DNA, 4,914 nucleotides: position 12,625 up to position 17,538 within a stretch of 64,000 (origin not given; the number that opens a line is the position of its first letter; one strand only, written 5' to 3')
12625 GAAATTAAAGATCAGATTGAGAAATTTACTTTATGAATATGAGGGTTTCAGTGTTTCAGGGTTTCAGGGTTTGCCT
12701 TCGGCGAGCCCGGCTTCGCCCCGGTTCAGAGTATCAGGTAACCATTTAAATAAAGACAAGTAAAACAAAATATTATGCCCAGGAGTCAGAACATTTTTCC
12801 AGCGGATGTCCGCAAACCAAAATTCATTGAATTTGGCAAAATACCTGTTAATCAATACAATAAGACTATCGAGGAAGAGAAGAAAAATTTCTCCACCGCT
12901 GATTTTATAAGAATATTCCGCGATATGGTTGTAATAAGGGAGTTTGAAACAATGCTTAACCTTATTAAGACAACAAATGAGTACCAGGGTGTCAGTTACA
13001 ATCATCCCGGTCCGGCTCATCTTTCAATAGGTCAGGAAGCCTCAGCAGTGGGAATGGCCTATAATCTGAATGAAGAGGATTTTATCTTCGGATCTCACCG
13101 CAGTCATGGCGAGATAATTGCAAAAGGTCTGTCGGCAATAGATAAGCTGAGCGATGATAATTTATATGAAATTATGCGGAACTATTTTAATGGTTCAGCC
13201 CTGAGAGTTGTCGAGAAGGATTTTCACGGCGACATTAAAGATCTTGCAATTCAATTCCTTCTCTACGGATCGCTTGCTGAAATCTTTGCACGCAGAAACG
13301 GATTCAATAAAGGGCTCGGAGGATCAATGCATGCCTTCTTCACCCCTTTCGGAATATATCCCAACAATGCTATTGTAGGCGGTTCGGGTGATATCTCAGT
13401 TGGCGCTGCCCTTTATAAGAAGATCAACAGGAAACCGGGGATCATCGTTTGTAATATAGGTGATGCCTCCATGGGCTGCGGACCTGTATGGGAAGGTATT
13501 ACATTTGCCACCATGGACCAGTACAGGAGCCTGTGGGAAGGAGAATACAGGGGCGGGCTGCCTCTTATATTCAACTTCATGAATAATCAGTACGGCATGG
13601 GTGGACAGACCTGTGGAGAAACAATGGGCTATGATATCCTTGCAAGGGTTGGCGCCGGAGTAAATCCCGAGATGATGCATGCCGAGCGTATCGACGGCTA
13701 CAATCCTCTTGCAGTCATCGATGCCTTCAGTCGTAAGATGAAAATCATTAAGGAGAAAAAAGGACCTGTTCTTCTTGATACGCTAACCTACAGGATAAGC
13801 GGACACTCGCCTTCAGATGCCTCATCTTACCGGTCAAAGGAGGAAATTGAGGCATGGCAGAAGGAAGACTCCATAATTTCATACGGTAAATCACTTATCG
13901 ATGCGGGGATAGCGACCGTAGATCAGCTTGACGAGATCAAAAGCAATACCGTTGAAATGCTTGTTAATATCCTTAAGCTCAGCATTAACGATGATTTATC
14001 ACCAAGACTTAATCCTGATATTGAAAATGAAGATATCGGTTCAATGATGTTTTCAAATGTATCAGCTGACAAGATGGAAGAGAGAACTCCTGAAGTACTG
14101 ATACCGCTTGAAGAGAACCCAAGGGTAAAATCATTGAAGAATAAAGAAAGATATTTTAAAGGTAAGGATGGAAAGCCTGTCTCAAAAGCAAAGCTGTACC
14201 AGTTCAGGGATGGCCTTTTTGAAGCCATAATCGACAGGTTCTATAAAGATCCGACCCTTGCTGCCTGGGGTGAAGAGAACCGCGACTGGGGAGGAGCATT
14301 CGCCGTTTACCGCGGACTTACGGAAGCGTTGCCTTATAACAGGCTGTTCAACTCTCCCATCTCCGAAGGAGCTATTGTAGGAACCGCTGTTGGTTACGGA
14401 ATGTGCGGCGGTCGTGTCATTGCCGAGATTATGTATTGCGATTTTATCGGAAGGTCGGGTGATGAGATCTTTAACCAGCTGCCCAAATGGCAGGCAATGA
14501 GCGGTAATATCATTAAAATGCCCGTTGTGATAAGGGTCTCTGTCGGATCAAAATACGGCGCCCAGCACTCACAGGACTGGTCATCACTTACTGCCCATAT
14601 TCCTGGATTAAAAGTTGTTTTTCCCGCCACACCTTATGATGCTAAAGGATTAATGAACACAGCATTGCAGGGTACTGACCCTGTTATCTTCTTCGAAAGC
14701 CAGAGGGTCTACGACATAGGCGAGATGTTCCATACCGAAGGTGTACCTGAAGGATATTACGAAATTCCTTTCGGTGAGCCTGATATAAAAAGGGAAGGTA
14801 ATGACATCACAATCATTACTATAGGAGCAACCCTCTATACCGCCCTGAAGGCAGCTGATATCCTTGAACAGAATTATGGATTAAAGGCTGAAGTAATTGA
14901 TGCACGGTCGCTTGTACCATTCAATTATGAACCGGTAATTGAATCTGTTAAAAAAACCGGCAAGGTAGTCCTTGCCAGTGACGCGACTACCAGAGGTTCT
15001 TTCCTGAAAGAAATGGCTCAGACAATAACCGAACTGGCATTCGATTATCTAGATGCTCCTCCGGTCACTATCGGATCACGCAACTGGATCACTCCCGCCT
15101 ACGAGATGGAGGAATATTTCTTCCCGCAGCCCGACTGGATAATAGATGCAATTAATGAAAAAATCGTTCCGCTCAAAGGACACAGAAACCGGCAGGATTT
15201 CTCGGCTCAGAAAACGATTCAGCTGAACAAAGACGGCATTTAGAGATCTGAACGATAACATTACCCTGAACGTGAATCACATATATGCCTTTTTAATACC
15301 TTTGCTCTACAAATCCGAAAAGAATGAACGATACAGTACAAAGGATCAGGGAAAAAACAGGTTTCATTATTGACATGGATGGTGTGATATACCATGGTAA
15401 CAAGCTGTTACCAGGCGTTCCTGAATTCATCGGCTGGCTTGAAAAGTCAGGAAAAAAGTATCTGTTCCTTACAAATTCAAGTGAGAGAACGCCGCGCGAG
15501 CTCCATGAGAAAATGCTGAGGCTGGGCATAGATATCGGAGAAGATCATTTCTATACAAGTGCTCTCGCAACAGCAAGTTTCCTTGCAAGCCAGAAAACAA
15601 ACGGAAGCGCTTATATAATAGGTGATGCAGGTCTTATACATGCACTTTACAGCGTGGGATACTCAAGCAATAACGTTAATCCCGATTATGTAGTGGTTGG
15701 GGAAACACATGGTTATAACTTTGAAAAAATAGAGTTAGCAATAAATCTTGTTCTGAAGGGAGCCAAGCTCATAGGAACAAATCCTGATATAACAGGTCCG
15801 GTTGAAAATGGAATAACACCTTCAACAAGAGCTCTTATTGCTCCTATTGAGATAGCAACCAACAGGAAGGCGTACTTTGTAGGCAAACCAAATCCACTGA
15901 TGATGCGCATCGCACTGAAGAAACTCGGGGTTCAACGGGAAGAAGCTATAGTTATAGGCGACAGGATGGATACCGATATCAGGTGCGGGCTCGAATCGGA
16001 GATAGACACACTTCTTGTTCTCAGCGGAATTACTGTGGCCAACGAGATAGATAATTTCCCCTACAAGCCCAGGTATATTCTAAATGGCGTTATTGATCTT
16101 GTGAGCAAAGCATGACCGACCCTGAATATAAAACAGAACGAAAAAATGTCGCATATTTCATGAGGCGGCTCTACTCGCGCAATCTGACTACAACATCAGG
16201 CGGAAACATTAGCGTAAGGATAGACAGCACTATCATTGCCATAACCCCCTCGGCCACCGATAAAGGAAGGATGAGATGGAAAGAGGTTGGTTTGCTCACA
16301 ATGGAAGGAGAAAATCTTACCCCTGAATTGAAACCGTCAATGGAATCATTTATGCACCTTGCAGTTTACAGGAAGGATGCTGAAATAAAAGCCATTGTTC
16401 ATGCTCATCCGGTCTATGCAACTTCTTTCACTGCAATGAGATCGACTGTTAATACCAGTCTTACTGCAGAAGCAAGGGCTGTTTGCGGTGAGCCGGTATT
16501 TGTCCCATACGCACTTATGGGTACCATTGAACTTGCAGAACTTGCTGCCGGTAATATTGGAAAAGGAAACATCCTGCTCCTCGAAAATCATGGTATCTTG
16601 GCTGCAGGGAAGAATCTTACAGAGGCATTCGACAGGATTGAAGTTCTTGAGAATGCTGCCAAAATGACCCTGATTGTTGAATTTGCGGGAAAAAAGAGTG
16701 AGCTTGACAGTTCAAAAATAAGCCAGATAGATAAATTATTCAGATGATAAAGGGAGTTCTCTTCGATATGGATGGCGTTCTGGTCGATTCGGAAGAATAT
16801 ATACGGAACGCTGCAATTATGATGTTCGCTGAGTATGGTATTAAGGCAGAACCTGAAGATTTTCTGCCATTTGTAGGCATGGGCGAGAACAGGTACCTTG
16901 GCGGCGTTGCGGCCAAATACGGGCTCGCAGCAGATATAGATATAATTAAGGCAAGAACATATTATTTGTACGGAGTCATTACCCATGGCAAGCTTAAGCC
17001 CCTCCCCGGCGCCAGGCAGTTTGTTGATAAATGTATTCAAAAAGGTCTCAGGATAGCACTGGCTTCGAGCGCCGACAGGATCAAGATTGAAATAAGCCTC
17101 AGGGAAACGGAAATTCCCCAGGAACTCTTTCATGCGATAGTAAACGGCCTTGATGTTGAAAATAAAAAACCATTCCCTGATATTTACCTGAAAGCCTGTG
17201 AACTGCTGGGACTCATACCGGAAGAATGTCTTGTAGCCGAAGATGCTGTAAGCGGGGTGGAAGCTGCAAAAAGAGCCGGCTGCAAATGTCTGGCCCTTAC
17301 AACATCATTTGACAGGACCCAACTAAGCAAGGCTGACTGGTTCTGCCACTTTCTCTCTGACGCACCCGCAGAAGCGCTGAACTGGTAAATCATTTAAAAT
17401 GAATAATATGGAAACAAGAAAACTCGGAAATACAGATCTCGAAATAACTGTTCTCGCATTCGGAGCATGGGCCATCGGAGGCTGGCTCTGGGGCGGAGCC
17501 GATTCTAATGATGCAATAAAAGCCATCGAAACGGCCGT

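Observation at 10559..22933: A lipoyl-E2 and a fused E1 alpha-beta dehydrogenase lead a nine-gene sugar-phosphate operon under a divergent GntR regulator, with no E3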

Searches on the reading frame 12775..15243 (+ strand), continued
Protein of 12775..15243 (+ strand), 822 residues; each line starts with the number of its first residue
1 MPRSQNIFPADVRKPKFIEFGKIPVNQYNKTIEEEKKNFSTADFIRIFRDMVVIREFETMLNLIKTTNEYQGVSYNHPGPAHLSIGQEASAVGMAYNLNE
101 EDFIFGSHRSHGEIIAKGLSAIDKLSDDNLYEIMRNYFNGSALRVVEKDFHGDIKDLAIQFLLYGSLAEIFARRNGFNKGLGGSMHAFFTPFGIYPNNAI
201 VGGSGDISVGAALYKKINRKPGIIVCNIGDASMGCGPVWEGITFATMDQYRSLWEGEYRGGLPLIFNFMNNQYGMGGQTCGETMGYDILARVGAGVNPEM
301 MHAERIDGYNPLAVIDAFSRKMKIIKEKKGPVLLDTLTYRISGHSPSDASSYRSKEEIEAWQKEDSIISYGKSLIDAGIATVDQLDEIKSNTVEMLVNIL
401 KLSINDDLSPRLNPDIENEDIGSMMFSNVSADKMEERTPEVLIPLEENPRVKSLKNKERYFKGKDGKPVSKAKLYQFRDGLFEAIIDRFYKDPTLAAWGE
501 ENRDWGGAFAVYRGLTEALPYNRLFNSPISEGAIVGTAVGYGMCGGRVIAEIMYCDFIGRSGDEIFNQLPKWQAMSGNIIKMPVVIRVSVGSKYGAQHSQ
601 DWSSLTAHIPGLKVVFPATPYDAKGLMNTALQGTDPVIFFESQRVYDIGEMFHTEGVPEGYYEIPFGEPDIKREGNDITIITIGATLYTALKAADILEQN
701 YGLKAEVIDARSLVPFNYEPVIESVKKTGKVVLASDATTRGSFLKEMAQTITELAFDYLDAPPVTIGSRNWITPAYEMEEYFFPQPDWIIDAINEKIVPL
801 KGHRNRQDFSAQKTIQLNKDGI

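Call 87: search_protein_representatives(protein=window:12775-15243:+)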
Query: 822 residues. Proteins with E-value up to 0.001 (for the whole library): 19716; up to 1e-10: 8112; up to 1e-30: 1444. The best 150 are listed.
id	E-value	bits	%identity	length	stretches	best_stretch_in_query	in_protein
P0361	0.0e+00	1229.5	62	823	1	5-821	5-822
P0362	0.0e+00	1134.9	60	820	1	6-805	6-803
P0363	1.8e-270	916.2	52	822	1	1-802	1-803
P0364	5.2e-267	904.7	53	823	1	1-796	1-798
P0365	4.6e-266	901.6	49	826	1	1-822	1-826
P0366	5.5e-234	795.5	48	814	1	1-821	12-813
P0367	2.6e-231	786.6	46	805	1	1-821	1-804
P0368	4.0e-229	779.4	48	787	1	1-792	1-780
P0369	8.1e-225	765.2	45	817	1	1-821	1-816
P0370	5.7e-214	729.3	73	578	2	446-742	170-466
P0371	5.5e-201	686.3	47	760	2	467-798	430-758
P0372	1.0e-196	672.2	45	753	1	21-775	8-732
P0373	1.1e-188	645.6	41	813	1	13-814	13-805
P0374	1.2e-188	645.6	42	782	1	22-818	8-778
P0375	6.5e-185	633.2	41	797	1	21-812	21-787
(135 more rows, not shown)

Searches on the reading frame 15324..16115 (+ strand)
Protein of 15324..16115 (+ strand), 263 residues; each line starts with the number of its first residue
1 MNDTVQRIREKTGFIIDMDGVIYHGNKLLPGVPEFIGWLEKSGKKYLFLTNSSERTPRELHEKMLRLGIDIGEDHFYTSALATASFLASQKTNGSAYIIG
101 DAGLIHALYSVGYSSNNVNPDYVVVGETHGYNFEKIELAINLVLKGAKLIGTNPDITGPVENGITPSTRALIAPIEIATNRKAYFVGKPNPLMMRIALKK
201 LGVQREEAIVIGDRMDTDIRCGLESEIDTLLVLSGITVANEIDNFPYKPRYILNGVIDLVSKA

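Call 3: search_protein_families(library=pfam, proteins=[window:15324-16115:+])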
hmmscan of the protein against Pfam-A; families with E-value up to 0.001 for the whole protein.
window:15324-16115:+ (263 aa): 4 families
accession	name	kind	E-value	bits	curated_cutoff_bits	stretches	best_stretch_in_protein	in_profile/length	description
PF13344.12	Hydrolase_6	-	2.7e-27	95.2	27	1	14-113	1-100/101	Haloacid dehalogenase-like hydrolase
PF13242.12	Hydrolase_like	-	1.3e-21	76.7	22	1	186-258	2-74/75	HAD-hyrolase-like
PF00702.32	Hydrolase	-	2.6e-12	48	26.4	1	13-220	3-185/191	haloacid dehalogenase-like hydrolase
PF13419.12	HAD_2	-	1.1e-07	32.6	23.8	1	181-232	128-178/178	Haloacid dehalogenase-like hydrolase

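Call 4: search_protein_families(library=ncbifam, proteins=[window:15324-16115:+])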
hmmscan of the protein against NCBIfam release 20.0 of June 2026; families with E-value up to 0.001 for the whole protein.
window:15324-16115:+ (263 aa): 18 families
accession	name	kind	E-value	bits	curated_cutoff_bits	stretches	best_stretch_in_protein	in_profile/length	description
NF007762.0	PRK10444.1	equivalog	2.2e-67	227.3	368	1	14-258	6-246/250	HAD-IIA family hydrolase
TIGR01457.1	HAD-SF-IIA-hyp2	hypoth_equivalog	2.7e-67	226.9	247.65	1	12-256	2-246/249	TIGR01457 family HAD-type hydrolase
NF053752.1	TK1734_fam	exception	3.2e-53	180.6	475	1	13-260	2-256/260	2-phosphoglycolate phosphatase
TIGR01452.1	PGP_euk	subfamily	2.5e-43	148.5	201.95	2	13-112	4-104/279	phosphoglycolate/pyridoxal phosphate family phosphatase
TIGR01460.1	HAD-SF-IIA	subfamily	7.4e-41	140.5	100.15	1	14-235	1-246/246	HAD-IIA family hydrolase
TIGR01458.1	HAD-SF-IIA-hyp3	hypoth_equivalog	4.2e-23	82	175.95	1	13-255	3-246/257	TIGR01458 family HAD-type hydrolase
TIGR01459.1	HAD-SF-IIA-hyp4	hypoth_equivalog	6.2e-20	71.6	103.75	1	11-233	8-241/242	TIGR01459 family HAD-type hydrolase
TIGR02253.1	CTE7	subfamily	3.1e-11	43.5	169.75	1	186-259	148-220/221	TIGR02253 family HAD-type hydrolase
NF009804.0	PRK13288.1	equivalog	9.6e-08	31.7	218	1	188-260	138-207/215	pyrophosphatase PpaX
TIGR01662.1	HAD-SF-IIIA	subfamily_domain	4.7e-06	26.7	44.6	0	184-222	89-128/141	HAD-IIIA family hydrolase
TIGR01656.1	Histidinol-ppas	subfamily_domain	1e-05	25.5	84.15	1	163-222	81-135/149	histidinol-phosphate phosphatase domain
TIGR01509.1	HAD-SF-IA-v3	subfamily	3.6e-05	24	29.4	0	186-213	109-136/154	HAD-IA family hydrolase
TIGR02254.1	YjjG_YfnB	equivalog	5.7e-05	22.7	159.9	1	186-233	150-197/223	YjjG family noncanonical pyrimidine nucleotidase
TIGR01549.1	HAD-SF-IA-v1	subfamily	6.4e-05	23.4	23.3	0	185-223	110-146/149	HAD-IA family hydrolase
TIGR01668.1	YqeG_hyp_ppase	hypoth_equivalog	8.9e-05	22.1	89.1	1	187-236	90-139/170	YqeG family HAD IIIA-type phosphatase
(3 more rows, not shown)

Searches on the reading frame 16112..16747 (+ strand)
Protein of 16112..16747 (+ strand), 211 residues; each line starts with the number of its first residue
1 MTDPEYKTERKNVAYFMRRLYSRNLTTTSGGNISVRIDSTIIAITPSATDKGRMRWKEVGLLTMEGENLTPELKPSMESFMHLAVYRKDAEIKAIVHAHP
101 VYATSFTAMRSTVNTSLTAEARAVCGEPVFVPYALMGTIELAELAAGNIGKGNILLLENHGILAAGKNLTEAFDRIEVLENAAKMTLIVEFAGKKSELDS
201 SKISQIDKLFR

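Call 3: search_protein_families(library=pfam, proteins=[window:16112-16747:+])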
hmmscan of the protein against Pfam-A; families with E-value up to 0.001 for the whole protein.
window:16112-16747:+ (211 aa): 1 family
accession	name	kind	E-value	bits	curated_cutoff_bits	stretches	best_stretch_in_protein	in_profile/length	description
PF00596.27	Aldolase_II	-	1.3e-43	149.4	22.2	1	12-187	2-183/183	Class II Aldolase and Adducin N-terminal domain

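Call 4: search_protein_families(library=ncbifam, proteins=[window:16112-16747:+])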
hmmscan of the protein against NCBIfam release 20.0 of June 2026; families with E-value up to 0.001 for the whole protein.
window:16112-16747:+ (211 aa): 32 families (the best 25 are shown)
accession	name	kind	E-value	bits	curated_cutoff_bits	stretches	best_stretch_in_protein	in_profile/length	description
NF040649.1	FucA_Meth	equivalog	2.1e-35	122.2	250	1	12-190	5-177/179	L-fuculose phosphate aldolase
NF005302.0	PRK06833.1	equivalog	1.6e-34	119.2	264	1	7-210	4-207/214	L-fuculose-phosphate aldolase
NF043034.1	OxoTetrPhDc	equivalog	5.4e-32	111.3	250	1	9-205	5-203/205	3-oxo-tetronate 4-phosphate decarboxylase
NF006208.0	PRK08333.1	equivalog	2.3e-31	108.9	267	1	10-187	6-181/189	aldolase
NF005123.0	PRK06557.1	subfamily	1.4e-30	106.6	251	1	5-206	8-212/223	L-ribulose-5-phosphate 4-epimerase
NF053831.1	RU1PAldHalo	equivalog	3.7e-28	98.4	300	1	7-208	3-201/208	ribulose-1-phosphate aldolase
NF006413.0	PRK08660.1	equivalog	4.5e-24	85.3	203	1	12-194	5-182/184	aldolase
TIGR03328.1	salvage_mtnB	equivalog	2.6e-23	82.5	137.05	1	16-111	4-100/194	methylthioribulose 1-phosphate dehydratase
NF006672.0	PRK09220.1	equivalog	1.4e-21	76.8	226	1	12-111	14-113/209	methylthioribulose 1-phosphate dehydratase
NF002963.0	PRK03634.1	equivalog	5e-20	71.7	170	1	70-208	109-261/274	rhamnulose-1-phosphate aldolase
NF005984.0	PRK08087.1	subfamily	2.1e-19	70.2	264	1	24-186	21-181/215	L-fuculose-phosphate aldolase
NF006047.0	PRK08193.1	subfamily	1.8e-18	67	257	1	19-192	15-202/231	L-ribulose-5-phosphate 4-epimerase AraD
TIGR01086.1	fucA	equivalog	2.4e-18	66.7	400.25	1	25-186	21-180/214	L-fuculose-phosphate aldolase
NF004979.0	PRK06357.1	equivalog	4.3e-18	65.4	216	1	6-187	3-196/221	hypothetical protein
NF004527.0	PRK05874.1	equivalog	9.5e-18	64.5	308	1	18-184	16-184/218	L-fuculose-phosphate aldolase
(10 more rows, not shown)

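Call 34: search_solved_structures(query=window:16112-16747:+, max_evalue=0.00001, show_alignments=3)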
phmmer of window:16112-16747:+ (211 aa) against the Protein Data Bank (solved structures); distinct sequences matched with E-value up to 0.00001: 29.
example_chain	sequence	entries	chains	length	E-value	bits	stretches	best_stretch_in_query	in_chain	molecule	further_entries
4c25_A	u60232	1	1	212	9.3e-25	90.9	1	14-197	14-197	L-FUCULOSE PHOSPHATE ALDOLASE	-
4c24_A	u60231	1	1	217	1e-24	90.7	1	14-197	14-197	L-FUCULOSE PHOSPHATE ALDOLASE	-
6btd_A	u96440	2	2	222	6.5e-23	84.8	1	8-208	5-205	Fuculose phosphate aldolase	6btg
6voq_A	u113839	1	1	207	8.7e-19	71.4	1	12-186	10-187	Aldolase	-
2opi_A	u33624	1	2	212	1.6e-17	67.2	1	22-206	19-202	L-fuculose-1-phosphate aldolase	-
6vop_A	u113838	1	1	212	5.9e-17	65.4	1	13-189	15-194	Aldolase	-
1dzv_P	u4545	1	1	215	3.9e-12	49.7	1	25-184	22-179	L-fuculose phosphate aldolase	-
1dzz_P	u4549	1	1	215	3.9e-12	49.7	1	25-184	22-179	L-fuculose phosphate aldolase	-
1dzx_P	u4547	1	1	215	3.9e-12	49.7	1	25-184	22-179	L-fuculose phosphate aldolase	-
1dzy_P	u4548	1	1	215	3.9e-12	49.7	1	25-184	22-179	L-FUCULOSE-1-PHOSPHATE ALDOLASE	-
1fua_A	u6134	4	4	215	3.9e-12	49.7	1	25-184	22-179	L-FUCULOSE-1-PHOSPHATE ALDOLASE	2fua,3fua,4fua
1dzu_P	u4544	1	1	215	4.3e-12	49.5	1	25-184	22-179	L-fuculose phosphate aldolase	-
1dzw_P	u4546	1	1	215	5.5e-12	49.2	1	25-184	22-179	L-fuculose phosphate aldolase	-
1e48_P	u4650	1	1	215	8.4e-12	48.6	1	25-184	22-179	L-FUCULOSE 1-PHOSPHATE ALDOLASE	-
1e47_P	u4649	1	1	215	8.6e-12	48.6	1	25-184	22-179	L-FUCULOSE 1-PHOSPHATE ALDOLASE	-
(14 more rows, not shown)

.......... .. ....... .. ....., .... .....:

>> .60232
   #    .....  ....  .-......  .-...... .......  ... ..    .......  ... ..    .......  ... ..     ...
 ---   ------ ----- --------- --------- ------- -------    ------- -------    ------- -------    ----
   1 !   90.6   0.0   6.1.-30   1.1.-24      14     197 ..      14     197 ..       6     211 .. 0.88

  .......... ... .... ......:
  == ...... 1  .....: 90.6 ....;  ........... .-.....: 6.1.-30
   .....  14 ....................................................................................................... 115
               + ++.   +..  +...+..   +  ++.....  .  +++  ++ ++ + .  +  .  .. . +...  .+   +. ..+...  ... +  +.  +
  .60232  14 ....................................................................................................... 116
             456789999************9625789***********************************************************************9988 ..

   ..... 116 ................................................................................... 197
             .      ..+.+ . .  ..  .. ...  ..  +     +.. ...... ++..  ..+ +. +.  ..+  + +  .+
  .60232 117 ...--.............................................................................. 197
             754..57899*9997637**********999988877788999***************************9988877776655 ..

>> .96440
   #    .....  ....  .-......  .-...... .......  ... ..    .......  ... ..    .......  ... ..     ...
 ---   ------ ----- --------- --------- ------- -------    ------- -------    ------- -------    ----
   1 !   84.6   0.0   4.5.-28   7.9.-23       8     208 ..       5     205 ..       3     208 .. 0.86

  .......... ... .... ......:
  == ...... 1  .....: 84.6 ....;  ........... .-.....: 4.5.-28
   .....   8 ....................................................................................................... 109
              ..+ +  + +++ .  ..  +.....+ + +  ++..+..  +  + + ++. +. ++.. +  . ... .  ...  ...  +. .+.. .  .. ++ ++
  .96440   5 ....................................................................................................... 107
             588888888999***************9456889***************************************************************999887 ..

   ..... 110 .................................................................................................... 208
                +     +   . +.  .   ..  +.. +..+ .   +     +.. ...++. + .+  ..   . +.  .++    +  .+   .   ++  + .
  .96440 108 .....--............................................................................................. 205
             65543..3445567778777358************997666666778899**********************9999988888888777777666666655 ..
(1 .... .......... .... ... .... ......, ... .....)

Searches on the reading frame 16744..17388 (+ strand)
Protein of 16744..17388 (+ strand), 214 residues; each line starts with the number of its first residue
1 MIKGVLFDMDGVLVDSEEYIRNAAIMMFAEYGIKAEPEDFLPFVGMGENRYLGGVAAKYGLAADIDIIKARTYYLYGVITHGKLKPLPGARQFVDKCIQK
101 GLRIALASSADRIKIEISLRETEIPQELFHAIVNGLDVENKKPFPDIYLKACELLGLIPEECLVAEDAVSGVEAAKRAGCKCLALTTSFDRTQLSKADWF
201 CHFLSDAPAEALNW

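Call 3: search_protein_families(library=pfam, proteins=[window:16744-17388:+])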
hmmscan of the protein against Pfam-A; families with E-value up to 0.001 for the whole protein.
window:16744-17388:+ (214 aa): 4 families
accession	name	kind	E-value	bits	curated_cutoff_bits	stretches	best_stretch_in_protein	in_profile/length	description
PF13419.12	HAD_2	-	8.6e-30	104.6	23.8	1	5-184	1-177/178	Haloacid dehalogenase-like hydrolase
PF00702.32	Hydrolase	-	7e-28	98.8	26.4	1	2-179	1-191/191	haloacid dehalogenase-like hydrolase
PF13344.12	Hydrolase_6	-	0.00011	22.7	27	0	5-24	1-20/101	Haloacid dehalogenase-like hydrolase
PF13242.12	Hydrolase_like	-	0.00027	21.2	22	1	141-195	3-59/75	HAD-hyrolase-like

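Call 4: search_protein_families(library=ncbifam, proteins=[window:16744-17388:+])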
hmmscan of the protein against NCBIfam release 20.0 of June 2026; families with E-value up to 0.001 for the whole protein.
window:16744-17388:+ (214 aa): 29 families (the best 25 are shown)
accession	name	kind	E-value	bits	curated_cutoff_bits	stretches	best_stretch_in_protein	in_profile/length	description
TIGR02009.1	PGMB-YQAB-SF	subfamily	1.7e-33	116.4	153.35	1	2-184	1-185/186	beta-phosphoglucomutase family hydrolase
TIGR01990.1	bPGM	equivalog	1.1e-24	87.4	189.4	1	2-185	1-186/187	beta-phosphoglucomutase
NF008087.0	PRK10826.1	equivalog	1e-23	84.1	191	2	85-187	92-193/222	hexitol phosphatase HxpB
TIGR01449.2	PGP_bact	equivalog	5.6e-21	75.1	180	1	5-204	1-206/213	phosphoglycolate phosphatase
NF008610.0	PRK11587.1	equivalog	1.1e-19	70.6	282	1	2-205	3-201/219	sugar phosphatase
NF053653.1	InDiPhoBT2121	equivalog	9.9e-19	67.8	245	1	3-188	2-189/216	inorganic diphosphatase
TIGR01509.1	HAD-SF-IA-v3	subfamily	2.3e-18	66.8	29.4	1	76-182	56-151/154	HAD-IA family hydrolase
NF009695.0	PRK13222.1-2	equivalog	4.9e-18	65.4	225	1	2-193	6-201/226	phosphoglycolate phosphatase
NF007854.0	PRK10563.1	equivalog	2e-17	63.6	211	1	2-182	4-182/221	6-phosphogluconate phosphatase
NF008000.0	PRK10725.1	equivalog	2.8e-17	63.4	215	1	3-182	6-182/188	fructose-1-phosphate/6-phosphogluconate phosphatase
TIGR02253.1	CTE7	subfamily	8.2e-17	61.7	169.75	1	1-203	1-212/221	TIGR02253 family HAD-type hydrolase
NF009804.0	PRK13288.1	equivalog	6.4e-16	58.5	218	1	1-187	2-183/215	pyrophosphatase PpaX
NF046057.1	bifunc_MtlD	equivalog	1.2e-15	57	800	1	2-183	7-189/683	bifunctional mannitol-1-phosphate dehydrogenase/phosphatase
NF009694.0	PRK13222.1-1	equivalog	4.1e-14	52.5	415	1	93-198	119-226/252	phosphoglycolate phosphatase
TIGR01454.1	AHBA_synth_RP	hypoth_equivalog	2e-13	50.4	246.65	1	5-197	1-187/205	AHBA synthesis associated protein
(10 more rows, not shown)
